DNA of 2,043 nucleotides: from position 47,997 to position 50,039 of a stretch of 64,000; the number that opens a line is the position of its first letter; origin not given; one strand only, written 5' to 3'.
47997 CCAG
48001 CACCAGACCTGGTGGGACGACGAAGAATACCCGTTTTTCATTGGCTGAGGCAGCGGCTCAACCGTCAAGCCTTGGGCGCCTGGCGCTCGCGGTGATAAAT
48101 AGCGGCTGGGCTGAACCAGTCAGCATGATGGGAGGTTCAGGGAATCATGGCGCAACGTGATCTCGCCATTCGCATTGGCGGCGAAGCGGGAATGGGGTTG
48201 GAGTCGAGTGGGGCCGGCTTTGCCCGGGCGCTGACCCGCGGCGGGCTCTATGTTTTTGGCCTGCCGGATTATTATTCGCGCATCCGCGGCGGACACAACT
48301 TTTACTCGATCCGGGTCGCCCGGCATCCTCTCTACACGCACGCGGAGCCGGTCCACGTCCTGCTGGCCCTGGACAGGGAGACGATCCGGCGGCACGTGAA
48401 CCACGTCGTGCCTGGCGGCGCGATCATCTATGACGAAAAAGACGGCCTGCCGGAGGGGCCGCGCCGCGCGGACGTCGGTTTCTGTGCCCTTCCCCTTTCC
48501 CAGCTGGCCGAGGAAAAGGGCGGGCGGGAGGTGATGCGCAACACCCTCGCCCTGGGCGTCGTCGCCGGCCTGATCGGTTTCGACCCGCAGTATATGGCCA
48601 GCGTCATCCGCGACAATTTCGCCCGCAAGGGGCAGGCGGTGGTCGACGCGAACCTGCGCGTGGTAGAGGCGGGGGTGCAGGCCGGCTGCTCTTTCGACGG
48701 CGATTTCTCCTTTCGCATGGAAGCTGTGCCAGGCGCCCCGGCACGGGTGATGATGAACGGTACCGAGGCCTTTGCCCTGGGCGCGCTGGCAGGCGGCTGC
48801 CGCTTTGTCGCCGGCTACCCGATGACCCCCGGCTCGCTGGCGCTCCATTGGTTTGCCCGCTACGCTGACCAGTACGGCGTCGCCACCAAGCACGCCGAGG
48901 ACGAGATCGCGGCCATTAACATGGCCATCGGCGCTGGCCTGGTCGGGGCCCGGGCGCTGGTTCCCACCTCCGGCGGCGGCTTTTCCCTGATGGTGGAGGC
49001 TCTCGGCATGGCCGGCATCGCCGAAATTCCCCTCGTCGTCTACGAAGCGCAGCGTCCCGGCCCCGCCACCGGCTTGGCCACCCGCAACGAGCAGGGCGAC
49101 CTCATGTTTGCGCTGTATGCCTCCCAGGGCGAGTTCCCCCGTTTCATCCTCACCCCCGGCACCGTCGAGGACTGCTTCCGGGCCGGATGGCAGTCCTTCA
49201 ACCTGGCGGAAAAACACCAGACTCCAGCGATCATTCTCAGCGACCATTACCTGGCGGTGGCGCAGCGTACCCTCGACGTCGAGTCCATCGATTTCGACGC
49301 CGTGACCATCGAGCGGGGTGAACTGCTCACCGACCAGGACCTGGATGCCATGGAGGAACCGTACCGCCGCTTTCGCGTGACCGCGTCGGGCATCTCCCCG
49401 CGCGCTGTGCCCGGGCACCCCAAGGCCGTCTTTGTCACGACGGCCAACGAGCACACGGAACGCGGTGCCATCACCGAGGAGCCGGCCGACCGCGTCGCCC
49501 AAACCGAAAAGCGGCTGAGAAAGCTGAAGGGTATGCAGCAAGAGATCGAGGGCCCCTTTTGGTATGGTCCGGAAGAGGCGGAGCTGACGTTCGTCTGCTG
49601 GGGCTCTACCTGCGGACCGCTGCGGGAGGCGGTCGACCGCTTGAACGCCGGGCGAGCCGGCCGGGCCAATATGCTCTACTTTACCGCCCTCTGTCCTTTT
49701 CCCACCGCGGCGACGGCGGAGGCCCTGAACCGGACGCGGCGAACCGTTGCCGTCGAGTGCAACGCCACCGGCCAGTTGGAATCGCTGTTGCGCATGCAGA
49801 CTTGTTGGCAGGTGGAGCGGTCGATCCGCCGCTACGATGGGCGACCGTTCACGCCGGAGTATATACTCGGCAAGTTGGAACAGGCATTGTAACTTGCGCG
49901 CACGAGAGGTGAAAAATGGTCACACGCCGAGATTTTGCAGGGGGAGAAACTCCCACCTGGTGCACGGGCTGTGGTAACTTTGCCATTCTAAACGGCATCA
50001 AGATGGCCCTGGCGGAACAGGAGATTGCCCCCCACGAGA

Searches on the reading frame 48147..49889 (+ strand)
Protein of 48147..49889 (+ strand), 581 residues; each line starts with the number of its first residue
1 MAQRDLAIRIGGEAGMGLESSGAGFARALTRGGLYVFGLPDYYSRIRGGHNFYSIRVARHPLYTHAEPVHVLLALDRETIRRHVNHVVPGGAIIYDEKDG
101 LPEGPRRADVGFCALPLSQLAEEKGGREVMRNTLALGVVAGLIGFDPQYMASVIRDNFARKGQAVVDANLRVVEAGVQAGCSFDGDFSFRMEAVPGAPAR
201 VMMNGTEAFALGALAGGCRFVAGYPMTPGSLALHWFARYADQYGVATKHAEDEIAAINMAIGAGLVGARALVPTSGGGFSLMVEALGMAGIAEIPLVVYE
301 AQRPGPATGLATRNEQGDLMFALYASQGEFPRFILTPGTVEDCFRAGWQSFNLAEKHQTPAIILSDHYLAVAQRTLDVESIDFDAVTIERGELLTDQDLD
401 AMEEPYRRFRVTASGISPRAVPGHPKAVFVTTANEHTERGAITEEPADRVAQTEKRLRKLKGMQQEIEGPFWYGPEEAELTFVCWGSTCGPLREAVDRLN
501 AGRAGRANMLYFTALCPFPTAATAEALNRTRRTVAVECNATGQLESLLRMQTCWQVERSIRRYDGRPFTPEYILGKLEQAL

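Call 72: search_protein_families(library=pfam, proteins=[window:48147-49889:+], max_evalue=0.00001)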
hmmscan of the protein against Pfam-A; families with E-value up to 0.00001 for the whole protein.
window:48147-49889:+ (581 aa): 3 families
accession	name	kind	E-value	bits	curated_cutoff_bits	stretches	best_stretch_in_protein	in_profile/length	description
PF01855.24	POR_N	-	8e-50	170.2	27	1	212-452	2-227/231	Pyruvate flavodoxin/ferredoxin oxidoreductase, thiamine diP-bdg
PF01558.24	POR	-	4.4e-35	121.8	27.4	1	15-178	2-173/173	Pyruvate ferredoxin/flavodoxin oxidoreductase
PF17147.9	PFOR_II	-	5.2e-06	27.2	27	0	478-571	1-100/102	Pyruvate:ferredoxin oxidoreductase core domain II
